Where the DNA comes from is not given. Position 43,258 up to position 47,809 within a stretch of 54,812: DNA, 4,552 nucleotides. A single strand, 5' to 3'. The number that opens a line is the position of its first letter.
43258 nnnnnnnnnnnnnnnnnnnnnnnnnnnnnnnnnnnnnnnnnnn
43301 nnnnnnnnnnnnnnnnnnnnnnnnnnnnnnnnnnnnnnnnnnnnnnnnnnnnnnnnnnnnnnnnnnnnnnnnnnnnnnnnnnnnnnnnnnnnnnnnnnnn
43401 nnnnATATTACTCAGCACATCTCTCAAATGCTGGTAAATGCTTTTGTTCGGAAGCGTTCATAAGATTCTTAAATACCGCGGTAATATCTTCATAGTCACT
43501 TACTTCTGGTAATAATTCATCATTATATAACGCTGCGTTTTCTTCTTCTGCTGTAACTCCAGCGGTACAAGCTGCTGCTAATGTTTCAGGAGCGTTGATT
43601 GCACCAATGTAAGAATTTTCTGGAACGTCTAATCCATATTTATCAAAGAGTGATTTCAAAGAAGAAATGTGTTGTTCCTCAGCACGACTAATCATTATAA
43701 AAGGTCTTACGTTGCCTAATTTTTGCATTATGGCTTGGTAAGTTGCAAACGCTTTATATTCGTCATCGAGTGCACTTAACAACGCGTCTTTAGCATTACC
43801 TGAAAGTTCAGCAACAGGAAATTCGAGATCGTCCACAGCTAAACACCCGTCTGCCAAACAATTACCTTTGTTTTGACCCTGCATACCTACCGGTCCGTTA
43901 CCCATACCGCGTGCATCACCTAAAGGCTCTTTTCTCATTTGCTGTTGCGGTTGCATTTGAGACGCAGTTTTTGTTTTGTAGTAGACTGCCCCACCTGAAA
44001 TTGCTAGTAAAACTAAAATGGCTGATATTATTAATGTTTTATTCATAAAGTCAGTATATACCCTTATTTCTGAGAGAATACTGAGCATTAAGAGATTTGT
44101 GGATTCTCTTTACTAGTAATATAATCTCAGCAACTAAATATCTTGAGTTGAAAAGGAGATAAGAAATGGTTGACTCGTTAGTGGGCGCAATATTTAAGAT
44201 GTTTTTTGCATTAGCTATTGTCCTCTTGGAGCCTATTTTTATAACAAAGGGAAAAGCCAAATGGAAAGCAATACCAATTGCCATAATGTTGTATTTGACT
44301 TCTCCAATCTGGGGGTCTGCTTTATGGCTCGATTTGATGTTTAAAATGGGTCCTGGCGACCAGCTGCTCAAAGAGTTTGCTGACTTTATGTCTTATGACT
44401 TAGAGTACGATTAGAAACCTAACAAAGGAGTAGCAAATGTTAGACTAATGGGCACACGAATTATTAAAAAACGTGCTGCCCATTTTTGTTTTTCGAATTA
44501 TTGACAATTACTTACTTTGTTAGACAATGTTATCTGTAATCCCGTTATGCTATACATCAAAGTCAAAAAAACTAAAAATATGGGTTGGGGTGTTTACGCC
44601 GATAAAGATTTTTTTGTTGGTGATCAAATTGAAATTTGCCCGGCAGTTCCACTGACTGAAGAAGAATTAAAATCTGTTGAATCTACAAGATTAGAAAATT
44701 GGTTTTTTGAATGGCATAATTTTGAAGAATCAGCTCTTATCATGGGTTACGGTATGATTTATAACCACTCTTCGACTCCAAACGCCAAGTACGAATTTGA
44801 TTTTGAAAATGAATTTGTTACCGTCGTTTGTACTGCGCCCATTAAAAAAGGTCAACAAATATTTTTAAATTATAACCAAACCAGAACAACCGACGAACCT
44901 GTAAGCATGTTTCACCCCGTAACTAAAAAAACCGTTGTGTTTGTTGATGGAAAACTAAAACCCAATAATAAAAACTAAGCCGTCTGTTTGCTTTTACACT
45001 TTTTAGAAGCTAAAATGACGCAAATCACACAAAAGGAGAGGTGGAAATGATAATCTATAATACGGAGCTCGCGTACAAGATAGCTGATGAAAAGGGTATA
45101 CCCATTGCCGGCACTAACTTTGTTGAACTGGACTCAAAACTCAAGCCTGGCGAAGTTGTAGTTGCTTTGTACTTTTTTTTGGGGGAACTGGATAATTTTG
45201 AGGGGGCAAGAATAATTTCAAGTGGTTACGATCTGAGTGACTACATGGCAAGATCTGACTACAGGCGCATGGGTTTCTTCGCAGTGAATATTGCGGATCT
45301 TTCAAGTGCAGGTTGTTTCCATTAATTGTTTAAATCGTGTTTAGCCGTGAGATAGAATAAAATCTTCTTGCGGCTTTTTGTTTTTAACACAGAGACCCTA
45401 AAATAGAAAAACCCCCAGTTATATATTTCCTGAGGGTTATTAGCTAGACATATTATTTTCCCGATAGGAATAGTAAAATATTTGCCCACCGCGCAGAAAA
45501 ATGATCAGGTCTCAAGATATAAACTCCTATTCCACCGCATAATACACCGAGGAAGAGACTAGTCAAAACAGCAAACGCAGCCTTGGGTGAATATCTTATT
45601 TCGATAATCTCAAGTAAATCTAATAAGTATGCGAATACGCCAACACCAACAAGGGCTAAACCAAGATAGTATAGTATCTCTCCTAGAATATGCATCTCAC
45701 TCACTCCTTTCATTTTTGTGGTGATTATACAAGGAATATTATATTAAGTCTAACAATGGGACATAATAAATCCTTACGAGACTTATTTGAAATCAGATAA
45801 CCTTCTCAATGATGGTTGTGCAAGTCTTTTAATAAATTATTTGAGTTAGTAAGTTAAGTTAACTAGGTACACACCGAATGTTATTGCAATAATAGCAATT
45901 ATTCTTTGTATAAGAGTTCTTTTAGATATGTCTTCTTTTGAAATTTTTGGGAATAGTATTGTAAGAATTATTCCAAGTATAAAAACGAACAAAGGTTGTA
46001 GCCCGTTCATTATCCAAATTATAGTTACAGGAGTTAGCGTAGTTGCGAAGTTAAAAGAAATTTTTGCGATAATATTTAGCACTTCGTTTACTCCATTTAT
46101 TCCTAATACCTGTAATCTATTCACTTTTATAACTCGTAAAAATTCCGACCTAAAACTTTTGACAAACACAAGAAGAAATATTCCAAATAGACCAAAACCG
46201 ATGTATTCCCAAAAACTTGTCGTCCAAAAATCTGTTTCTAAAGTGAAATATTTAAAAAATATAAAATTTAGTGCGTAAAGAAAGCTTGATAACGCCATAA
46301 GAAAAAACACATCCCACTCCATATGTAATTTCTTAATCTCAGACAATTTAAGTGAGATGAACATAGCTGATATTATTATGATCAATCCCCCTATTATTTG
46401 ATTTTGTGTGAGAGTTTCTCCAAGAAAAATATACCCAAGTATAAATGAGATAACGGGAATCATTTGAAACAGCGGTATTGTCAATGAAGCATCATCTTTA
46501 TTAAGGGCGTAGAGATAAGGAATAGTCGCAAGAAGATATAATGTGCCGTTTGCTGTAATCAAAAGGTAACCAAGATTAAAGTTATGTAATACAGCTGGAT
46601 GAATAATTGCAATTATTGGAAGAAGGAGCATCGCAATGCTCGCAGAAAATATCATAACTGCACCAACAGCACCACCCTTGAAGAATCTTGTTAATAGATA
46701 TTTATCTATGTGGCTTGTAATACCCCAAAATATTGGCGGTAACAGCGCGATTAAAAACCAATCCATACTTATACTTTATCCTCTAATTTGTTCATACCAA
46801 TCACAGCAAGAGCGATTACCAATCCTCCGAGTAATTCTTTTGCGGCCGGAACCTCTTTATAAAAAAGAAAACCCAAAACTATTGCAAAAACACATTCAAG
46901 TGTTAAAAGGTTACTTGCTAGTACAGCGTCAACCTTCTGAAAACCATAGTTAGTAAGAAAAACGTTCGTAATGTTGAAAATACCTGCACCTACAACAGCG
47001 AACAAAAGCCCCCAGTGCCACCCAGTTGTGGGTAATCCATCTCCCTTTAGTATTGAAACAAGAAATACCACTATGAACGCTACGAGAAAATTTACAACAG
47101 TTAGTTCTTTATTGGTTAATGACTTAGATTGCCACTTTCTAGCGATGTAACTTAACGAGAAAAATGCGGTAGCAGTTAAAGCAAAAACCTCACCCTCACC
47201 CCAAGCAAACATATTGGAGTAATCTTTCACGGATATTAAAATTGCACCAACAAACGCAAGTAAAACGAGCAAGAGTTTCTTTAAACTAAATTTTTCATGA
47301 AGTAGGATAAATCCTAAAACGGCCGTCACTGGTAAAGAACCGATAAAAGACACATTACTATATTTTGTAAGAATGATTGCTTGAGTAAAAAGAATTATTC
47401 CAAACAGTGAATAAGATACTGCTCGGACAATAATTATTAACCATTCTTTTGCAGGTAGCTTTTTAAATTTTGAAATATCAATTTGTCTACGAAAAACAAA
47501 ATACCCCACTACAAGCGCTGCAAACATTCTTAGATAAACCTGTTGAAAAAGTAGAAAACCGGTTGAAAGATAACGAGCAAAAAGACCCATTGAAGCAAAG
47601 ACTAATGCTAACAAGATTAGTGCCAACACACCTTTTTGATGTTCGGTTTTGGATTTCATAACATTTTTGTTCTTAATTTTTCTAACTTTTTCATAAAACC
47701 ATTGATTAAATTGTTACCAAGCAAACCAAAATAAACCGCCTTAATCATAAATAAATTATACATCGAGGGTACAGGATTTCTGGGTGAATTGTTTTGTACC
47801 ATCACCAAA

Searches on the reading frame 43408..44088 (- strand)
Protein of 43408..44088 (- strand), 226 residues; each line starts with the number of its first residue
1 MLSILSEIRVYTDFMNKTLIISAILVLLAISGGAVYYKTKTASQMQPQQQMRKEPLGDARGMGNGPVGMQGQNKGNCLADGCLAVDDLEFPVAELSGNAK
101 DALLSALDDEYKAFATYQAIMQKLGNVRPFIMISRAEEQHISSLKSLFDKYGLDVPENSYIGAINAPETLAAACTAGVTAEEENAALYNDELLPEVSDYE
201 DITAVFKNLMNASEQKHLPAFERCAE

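Call 14: search_protein_families(library=pfam, proteins=[window:43408-44088:-], max_evalue=0.01)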
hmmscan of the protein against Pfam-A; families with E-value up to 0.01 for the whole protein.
window:43408-44088:- (226 aa): 2 families
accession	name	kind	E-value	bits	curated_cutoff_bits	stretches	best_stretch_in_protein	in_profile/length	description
PF09968.15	DUF2202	-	5.1e-08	33.3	22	1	101-224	3-137/162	Uncharacterized protein domain (DUF2202)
PF02915.23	Rubrerythrin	-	0.0036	18.1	22.8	1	101-223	1-135/137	Rubrerythrin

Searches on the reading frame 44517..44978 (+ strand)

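Call 14: search_protein_families(library=pfam, proteins=[window:44517-44978:+], max_evalue=0.01)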
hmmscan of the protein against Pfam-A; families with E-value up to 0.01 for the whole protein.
window:44517-44978:+ (153 aa): 1 family
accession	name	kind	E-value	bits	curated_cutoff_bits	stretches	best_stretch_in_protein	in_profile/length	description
PF00856.33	SET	-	4.3e-13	50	22.4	1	23-120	1-105/105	SET domain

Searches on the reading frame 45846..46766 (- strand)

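Call 14: search_protein_families(library=pfam, proteins=[window:45846-46766:-], max_evalue=0.01)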
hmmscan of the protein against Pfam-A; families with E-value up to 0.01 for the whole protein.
window:45846-46766:- (306 aa): 1 family
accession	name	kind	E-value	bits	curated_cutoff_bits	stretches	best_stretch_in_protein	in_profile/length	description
PF00892.27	EamA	-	1.9e-17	64.2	28.2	2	3-138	3-134/135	EamA-like transporter family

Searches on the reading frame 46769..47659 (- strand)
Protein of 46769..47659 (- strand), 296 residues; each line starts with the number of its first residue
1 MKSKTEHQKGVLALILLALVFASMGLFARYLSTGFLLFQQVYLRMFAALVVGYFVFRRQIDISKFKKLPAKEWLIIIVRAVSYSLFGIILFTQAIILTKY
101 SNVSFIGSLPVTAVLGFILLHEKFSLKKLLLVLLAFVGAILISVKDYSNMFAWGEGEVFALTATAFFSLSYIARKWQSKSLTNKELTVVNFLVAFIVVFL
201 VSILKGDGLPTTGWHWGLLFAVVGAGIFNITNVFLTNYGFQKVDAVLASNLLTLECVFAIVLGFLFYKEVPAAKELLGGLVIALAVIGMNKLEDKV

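Call 14: search_protein_families(library=pfam, proteins=[window:46769-47659:-], max_evalue=0.01)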
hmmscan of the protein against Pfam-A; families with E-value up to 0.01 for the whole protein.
window:46769-47659:- (296 aa): 1 family
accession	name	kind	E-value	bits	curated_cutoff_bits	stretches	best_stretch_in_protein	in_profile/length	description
PF00892.27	EamA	-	9.3e-31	107.3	28.2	2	156-289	3-133/135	EamA-like transporter family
